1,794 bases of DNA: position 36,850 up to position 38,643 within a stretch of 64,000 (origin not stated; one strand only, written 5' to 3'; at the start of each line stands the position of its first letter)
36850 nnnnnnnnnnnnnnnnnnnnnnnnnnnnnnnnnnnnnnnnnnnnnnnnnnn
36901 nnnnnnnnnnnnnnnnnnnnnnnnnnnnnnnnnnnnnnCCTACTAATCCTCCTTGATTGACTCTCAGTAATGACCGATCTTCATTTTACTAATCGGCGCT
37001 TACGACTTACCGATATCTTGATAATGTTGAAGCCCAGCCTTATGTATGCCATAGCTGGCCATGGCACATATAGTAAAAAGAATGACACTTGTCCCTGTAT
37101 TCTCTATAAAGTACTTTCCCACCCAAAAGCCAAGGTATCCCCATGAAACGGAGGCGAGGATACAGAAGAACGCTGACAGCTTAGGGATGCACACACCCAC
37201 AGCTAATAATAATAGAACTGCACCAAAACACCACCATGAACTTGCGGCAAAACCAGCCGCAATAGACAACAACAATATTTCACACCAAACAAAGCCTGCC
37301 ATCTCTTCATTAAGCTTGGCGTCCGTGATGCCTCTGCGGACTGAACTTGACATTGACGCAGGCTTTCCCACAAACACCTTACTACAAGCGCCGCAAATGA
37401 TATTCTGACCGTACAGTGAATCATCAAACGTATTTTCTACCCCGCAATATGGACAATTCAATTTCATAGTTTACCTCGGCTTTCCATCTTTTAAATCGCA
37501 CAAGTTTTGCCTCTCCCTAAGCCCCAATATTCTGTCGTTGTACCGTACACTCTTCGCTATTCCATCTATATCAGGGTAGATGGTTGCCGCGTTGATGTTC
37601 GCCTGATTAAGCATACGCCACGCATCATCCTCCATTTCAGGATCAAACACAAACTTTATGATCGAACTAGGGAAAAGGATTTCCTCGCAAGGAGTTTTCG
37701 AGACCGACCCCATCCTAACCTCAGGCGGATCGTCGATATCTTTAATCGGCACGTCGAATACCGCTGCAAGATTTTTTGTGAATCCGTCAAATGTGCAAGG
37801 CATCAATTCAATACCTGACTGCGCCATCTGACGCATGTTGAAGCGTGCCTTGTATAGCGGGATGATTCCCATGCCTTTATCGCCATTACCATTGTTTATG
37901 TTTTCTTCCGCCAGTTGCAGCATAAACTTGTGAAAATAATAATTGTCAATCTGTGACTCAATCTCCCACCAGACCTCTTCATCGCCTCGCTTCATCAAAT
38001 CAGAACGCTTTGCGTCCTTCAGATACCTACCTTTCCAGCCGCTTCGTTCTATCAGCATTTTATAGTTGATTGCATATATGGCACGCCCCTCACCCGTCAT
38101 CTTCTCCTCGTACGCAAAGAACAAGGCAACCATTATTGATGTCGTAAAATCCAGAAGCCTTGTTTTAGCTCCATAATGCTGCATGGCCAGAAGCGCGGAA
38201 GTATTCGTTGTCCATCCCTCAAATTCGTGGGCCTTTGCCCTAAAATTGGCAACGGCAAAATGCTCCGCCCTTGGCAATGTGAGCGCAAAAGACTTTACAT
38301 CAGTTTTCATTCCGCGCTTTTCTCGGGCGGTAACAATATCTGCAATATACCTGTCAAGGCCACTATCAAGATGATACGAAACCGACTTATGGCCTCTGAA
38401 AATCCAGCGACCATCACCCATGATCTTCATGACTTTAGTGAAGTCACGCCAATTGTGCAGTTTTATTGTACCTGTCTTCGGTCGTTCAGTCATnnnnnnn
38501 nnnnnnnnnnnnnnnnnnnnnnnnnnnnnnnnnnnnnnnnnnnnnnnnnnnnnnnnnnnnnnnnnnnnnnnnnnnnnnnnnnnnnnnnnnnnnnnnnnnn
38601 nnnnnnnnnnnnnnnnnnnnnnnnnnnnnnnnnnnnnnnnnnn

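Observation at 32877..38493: Candidate undescribed system: FRG-domain protein, two Zn-ribbon membrane proteins, a PH/GRAM-TerB-AAA+ ATPase and a lipoprotein in one low-GC operon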

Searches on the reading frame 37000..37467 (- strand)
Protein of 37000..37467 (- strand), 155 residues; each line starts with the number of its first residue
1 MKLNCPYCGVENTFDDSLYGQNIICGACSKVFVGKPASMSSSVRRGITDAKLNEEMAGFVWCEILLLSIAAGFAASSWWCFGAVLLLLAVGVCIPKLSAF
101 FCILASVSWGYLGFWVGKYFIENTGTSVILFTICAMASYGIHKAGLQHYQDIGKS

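Call 3: search_protein_families(library=pfam, proteins=[window:37000-37467:-], max_evalue=0.01)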
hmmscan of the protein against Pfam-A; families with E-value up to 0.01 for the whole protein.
window:37000-37467:- (155 aa): 1 family
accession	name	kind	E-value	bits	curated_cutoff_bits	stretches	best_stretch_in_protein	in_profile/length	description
PF05982.17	Sbt_1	-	0.0081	15.9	27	0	99-139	224-264/308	Na+-dependent bicarbonate transporter superfamily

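Call 4: search_protein_families(library=padloc, proteins=[window:37000-37467:-], max_evalue=0.01)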
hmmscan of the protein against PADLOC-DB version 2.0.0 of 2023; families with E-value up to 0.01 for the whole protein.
window:37000-37467:- (155 aa): 0 families

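Call 5: search_protein_families(library=ncbifam, proteins=[window:37000-37467:-], max_evalue=0.01)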
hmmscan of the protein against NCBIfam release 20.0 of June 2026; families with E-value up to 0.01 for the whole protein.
window:37000-37467:- (155 aa): 0 families

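Call 80: search_protein_families(library=phrogs, proteins=[window:37000-37467:-], max_evalue=0.001)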
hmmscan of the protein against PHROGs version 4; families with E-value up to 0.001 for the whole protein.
window:37000-37467:- (155 aa): 1 family
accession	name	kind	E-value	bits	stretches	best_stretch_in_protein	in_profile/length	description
phrog_15014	-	unknown function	2.2e-18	67.6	1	40-153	3-115/116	-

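Call 82: search_dna_similar(query=window:37000-37467:-, collection=phages, mode=protein, max_evalue=0.001, max_rows=15)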
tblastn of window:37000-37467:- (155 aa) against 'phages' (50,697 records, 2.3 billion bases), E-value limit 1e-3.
No match.

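Call 88: find_related_loci(query=window:37000-37467:-, collection=viral_contigs, flank=8000)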
Query window:37000-37467:- (155 aa) in viral_contigs; peptide patterns used: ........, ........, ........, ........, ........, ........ (x = any residue, [..] = any of these).
2 stretches matched a pattern, but none encodes a relative of the query by tblastn (E <= 1e-3).

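Call 97: search_protein_families(library=pfam, proteins=[L030:4073-4501:+, L028:3174-3632:+, L027:6710-7717:+, L027:14658-15752:-], max_evalue=0.01)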
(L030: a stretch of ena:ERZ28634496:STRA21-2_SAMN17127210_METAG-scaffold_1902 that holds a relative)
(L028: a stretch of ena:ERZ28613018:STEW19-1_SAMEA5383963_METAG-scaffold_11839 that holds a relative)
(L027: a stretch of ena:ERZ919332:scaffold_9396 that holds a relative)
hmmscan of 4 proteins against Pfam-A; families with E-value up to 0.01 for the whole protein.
L030:4073-4501:+ (142 aa): 0 families

L028:3174-3632:+ (152 aa): 0 families

L027:6710-7717:+ (335 aa): 6 families
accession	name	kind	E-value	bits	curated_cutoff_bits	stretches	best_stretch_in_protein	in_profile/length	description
PF00069.31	Pkinase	-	1e-19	71.4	31.7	1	17-181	38-197/263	Protein kinase domain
PF07714.23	PK_Tyr_Ser-Thr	-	2.7e-07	30.6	23.1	1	67-181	100-205/258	Protein tyrosine and serine/threonine kinase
PF03109.22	ABC1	-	0.00064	19.4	22.9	1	83-122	181-219/244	ABC1 atypical kinase-like domain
PF06293.20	Kdo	-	0.0011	18.9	21.3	1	73-115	122-167/207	Lipopolysaccharide kinase (Kdo/WaaP) family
PF01636.29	APH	-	0.0016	18.7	23.2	1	80-117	164-197/239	Phosphotransferase enzyme family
PF17667.7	Pkinase_fungal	-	0.0084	15.3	24.1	0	84-122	301-344/387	Fungal protein kinase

L027:14658-15752:- (364 aa): 0 families

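Call 104: search_protein_families(library=pfam, proteins=[L036:3365-3970:+, L036:3989-5509:+, L036:5530-6189:+, L036:6254-7015:+], max_evalue=0.01)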
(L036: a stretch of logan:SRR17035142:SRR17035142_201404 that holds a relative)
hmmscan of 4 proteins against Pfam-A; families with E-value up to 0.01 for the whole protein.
L036:3365-3970:+ (201 aa): 9 families
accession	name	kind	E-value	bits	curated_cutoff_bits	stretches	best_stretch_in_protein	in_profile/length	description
PF13717.11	Zn_ribbon_4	-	1.6e-06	28.4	30.3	1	1-32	1-35/36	zinc-ribbon domain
PF09851.14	SHOCT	-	3.1e-05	24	27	1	171-197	1-27/28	Short C-terminal domain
PF08271.17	Zn_Ribbon_TF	-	9.5e-05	22.3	29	0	4-29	2-26/43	TFIIB zinc-binding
PF15777.11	Anti-TRAP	-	0.00074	19.9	32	0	3-29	11-37/59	Tryptophan RNA-binding attenuator protein inhibitory protein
PF08274.17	Zn_Ribbon_YjdM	-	0.0017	18.7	30.8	0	4-32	4-29/30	PhnA Zinc-Ribbon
PF13248.11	Zn_ribbon_3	-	0.0025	17.7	27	0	2-10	16-24/26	zinc-ribbon domain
PF07191.17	Zn_ribbon_6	-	0.0027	18.1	25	0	3-75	1-64/67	Double zinc ribbon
PF14354.12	Lar_restr_allev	-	0.0032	18.1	28.6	1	4-38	5-42/58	Restriction alleviation protein Lar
PF14690.11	Zn_ribbon_ISL3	-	0.0064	17.3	25.5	0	124-162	2-40/47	zinc-finger of transposase IS204/IS1001/IS1096/IS1165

L036:3989-5509:+ (506 aa): 10 families
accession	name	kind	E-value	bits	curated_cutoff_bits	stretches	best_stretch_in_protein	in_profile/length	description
PF08238.18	Sel1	-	1.9e-27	95.1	30.7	4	124-158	2-36/36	Sel1 repeat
PF00515.34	TPR_1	-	8.4e-05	22.7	27.8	1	159-184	1-26/34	Tetratricopeptide repeat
PF13181.12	TPR_8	-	0.00017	22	25.7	1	159-185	1-27/34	Tetratricopeptide repeat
PF13431.12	TPR_17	-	0.0004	20.9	24.4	1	155-180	9-34/34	Tetratricopeptide repeat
PF13424.12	TPR_12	-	0.00061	20.4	30.1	1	155-185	40-71/77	Tetratricopeptide repeat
PF13174.12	TPR_6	-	0.00074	20.5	26.3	0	161-183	2-24/33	Tetratricopeptide repeat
PF13374.12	TPR_10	-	0.002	18.6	27.5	1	159-185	2-28/42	Tetratricopeptide repeat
PF07721.20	TPR_4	-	0.0033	18.3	27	0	161-183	3-25/26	Tetratricopeptide repeat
PF07719.23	TPR_2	-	0.0038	17.7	27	1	159-185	1-27/34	Tetratricopeptide repeat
PF13176.12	TPR_7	-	0.0083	16.6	27.9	0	161-183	1-23/36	Tetratricopeptide repeat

L036:5530-6189:+ (219 aa): 2 families
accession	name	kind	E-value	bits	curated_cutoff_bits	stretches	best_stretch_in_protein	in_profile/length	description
PF13717.11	Zn_ribbon_4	-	3.7e-06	27.2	30.3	1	1-32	1-35/36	zinc-ribbon domain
PF14354.12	Lar_restr_allev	-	0.0012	19.4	28.6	1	4-30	5-33/58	Restriction alleviation protein Lar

L036:6254-7015:+ (253 aa): 0 families

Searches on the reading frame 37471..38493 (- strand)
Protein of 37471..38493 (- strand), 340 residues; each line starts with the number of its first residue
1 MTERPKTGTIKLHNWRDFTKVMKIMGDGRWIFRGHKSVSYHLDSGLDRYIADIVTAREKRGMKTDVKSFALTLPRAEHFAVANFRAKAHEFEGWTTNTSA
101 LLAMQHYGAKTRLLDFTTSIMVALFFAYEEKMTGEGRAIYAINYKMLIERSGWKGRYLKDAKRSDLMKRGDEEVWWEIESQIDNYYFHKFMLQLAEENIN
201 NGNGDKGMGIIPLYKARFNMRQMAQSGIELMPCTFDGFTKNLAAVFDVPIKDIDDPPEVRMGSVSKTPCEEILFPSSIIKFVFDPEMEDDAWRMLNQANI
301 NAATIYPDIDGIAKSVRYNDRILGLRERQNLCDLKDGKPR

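Call 3: search_protein_families(library=pfam, proteins=[window:37471-38493:-], max_evalue=0.01)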
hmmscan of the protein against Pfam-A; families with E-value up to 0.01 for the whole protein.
window:37471-38493:- (340 aa): 1 family
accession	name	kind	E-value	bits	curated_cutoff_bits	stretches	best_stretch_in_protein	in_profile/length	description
PF08867.16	FRG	-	1.5e-17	64.7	25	1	29-132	2-90/94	FRG domain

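Call 4: search_protein_families(library=padloc, proteins=[window:37471-38493:-], max_evalue=0.01)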
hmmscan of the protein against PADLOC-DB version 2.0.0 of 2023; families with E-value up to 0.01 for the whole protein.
window:37471-38493:- (340 aa): 15 families
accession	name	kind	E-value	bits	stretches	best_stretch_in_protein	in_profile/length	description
PDLC04937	PDC-S15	-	3.5e-32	110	2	6-150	11-149/254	-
PDLC04938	PDC-S15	-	9.7e-27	92.1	2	10-145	43-165/276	-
PDLC04931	PDC-S15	-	5.8e-23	80.1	2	26-151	60-180/282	-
PDLC04940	PDC-S15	-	3.7e-21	73.9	2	29-149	56-176/280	-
PDLC04934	PDC-S15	-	9.2e-19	65.8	1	10-150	37-175/416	-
PDLC04933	PDC-S15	-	4.1e-18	63.9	1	26-136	26-118/286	-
PDLC04936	PDC-S15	-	9.6e-18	62.6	1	23-133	38-128/300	-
PDLC04932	PDC-S15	-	6.5e-13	46.7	1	19-132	32-143/324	-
PDLC04930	PDC-S15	-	3.2e-11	40.9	1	89-148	73-132/380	-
PDLC04929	PDC-S15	-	4.3e-11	41.2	1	99-319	93-300/308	-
PDLC04927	PDC-S15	-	8.6e-11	39.3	1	87-132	75-120/422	-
PDLC04926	PDC-S15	-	1e-07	29.3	1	30-133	34-123/300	-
PDLC04928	PDC-S15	-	2.3e-05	22.5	0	280-316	121-157/174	-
PDLC04939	PDC-S15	-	4.7e-05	20.4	1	89-130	70-111/487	-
PDLC04935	PDC-S15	-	0.00032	17.7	1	9-142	114-241/535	-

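Call 5: search_protein_families(library=ncbifam, proteins=[window:37471-38493:-], max_evalue=0.01)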
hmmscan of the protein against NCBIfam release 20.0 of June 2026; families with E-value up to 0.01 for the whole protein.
window:37471-38493:- (340 aa): 0 families

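Call 71: search_solved_structures(query=window:37471-38493:-, max_evalue=1)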
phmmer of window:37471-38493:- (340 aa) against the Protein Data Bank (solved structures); distinct sequences matched with E-value up to 1: 1.
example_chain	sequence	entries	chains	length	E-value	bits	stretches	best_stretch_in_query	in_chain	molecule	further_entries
1wyr_A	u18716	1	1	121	0.37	13.3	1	244-309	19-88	Rho guanine nucleotide exchange factor 6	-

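Call 80: search_protein_families(library=phrogs, proteins=[window:37471-38493:-], max_evalue=0.001)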
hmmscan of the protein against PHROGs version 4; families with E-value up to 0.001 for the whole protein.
window:37471-38493:- (340 aa): 1 family
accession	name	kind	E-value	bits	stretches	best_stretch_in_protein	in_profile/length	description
phrog_4962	-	unknown function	4.4e-20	72.9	1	9-319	171-453/467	-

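Call 83: search_dna_similar(query=window:37471-38493:-, collection=phages, mode=protein, max_evalue=0.001, max_rows=15)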
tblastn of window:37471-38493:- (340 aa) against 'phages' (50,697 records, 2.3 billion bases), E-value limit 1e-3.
Records with a match: 2; places in all: 2; records where one place covers at least 80% of the query: 0.
Best place of each record, by identity: <60% 2.
By first word of the organism name: Escherichia 2.
By host as written in the record: Escherichia coli str. K-12 substr. MG1655 1; Escherichia coli ECOR13 1.
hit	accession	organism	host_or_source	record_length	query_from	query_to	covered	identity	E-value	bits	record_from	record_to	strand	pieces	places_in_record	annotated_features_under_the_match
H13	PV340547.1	Escherichia phage PhiR11_1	Escherichia coli str. K-12 substr. ...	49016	26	127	30%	32.4%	5e-4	48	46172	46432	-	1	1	hypothetical protein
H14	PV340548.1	Escherichia phage PhiR11_1_star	Escherichia coli ECOR13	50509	26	127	30%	32.4%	5e-4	48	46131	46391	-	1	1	hypothetical protein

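Call 89: find_related_loci(query=window:37471-38493:-, collection=viral_contigs, flank=8000)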
Query window:37471-38493:- (340 aa) in viral_contigs; peptide patterns used: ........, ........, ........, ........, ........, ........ (x = any residue, [..] = any of these).
No stretch of DNA in the collection matches any of the patterns.

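Call 97: search_protein_families(library=pfam, proteins=[L030:4073-4501:+, L028:3174-3632:+, L027:6710-7717:+, L027:14658-15752:-], max_evalue=0.01)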
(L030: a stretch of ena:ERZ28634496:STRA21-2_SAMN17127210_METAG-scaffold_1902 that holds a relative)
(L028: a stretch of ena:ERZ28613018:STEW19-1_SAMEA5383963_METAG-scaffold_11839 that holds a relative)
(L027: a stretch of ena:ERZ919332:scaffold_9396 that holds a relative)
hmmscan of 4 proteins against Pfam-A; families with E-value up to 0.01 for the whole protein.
L030:4073-4501:+ (142 aa): 0 families

L028:3174-3632:+ (152 aa): 0 families

L027:6710-7717:+ (335 aa): 6 families
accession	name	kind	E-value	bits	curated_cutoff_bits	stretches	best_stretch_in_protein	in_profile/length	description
PF00069.31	Pkinase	-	1e-19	71.4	31.7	1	17-181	38-197/263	Protein kinase domain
PF07714.23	PK_Tyr_Ser-Thr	-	2.7e-07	30.6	23.1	1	67-181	100-205/258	Protein tyrosine and serine/threonine kinase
PF03109.22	ABC1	-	0.00064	19.4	22.9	1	83-122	181-219/244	ABC1 atypical kinase-like domain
PF06293.20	Kdo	-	0.0011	18.9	21.3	1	73-115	122-167/207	Lipopolysaccharide kinase (Kdo/WaaP) family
PF01636.29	APH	-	0.0016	18.7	23.2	1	80-117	164-197/239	Phosphotransferase enzyme family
PF17667.7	Pkinase_fungal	-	0.0084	15.3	24.1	0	84-122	301-344/387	Fungal protein kinase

L027:14658-15752:- (364 aa): 0 families

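Call 104: search_protein_families(library=pfam, proteins=[L036:3365-3970:+, L036:3989-5509:+, L036:5530-6189:+, L036:6254-7015:+], max_evalue=0.01)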
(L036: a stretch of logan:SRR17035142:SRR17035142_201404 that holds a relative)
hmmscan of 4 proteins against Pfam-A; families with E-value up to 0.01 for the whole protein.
L036:3365-3970:+ (201 aa): 9 families
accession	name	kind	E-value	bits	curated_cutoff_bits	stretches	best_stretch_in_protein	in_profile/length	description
PF13717.11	Zn_ribbon_4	-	1.6e-06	28.4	30.3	1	1-32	1-35/36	zinc-ribbon domain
PF09851.14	SHOCT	-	3.1e-05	24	27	1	171-197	1-27/28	Short C-terminal domain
PF08271.17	Zn_Ribbon_TF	-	9.5e-05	22.3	29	0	4-29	2-26/43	TFIIB zinc-binding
PF15777.11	Anti-TRAP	-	0.00074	19.9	32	0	3-29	11-37/59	Tryptophan RNA-binding attenuator protein inhibitory protein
PF08274.17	Zn_Ribbon_YjdM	-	0.0017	18.7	30.8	0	4-32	4-29/30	PhnA Zinc-Ribbon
PF13248.11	Zn_ribbon_3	-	0.0025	17.7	27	0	2-10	16-24/26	zinc-ribbon domain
PF07191.17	Zn_ribbon_6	-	0.0027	18.1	25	0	3-75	1-64/67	Double zinc ribbon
PF14354.12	Lar_restr_allev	-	0.0032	18.1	28.6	1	4-38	5-42/58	Restriction alleviation protein Lar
PF14690.11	Zn_ribbon_ISL3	-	0.0064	17.3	25.5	0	124-162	2-40/47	zinc-finger of transposase IS204/IS1001/IS1096/IS1165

L036:3989-5509:+ (506 aa): 10 families
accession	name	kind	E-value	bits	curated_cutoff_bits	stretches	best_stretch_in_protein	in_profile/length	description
PF08238.18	Sel1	-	1.9e-27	95.1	30.7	4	124-158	2-36/36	Sel1 repeat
PF00515.34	TPR_1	-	8.4e-05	22.7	27.8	1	159-184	1-26/34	Tetratricopeptide repeat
PF13181.12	TPR_8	-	0.00017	22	25.7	1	159-185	1-27/34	Tetratricopeptide repeat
PF13431.12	TPR_17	-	0.0004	20.9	24.4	1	155-180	9-34/34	Tetratricopeptide repeat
PF13424.12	TPR_12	-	0.00061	20.4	30.1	1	155-185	40-71/77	Tetratricopeptide repeat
PF13174.12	TPR_6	-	0.00074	20.5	26.3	0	161-183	2-24/33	Tetratricopeptide repeat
PF13374.12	TPR_10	-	0.002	18.6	27.5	1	159-185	2-28/42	Tetratricopeptide repeat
PF07721.20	TPR_4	-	0.0033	18.3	27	0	161-183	3-25/26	Tetratricopeptide repeat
PF07719.23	TPR_2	-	0.0038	17.7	27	1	159-185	1-27/34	Tetratricopeptide repeat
PF13176.12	TPR_7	-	0.0083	16.6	27.9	0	161-183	1-23/36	Tetratricopeptide repeat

L036:5530-6189:+ (219 aa): 2 families
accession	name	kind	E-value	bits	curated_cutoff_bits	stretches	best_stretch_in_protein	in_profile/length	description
PF13717.11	Zn_ribbon_4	-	3.7e-06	27.2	30.3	1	1-32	1-35/36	zinc-ribbon domain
PF14354.12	Lar_restr_allev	-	0.0012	19.4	28.6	1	4-30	5-33/58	Restriction alleviation protein Lar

L036:6254-7015:+ (253 aa): 0 families
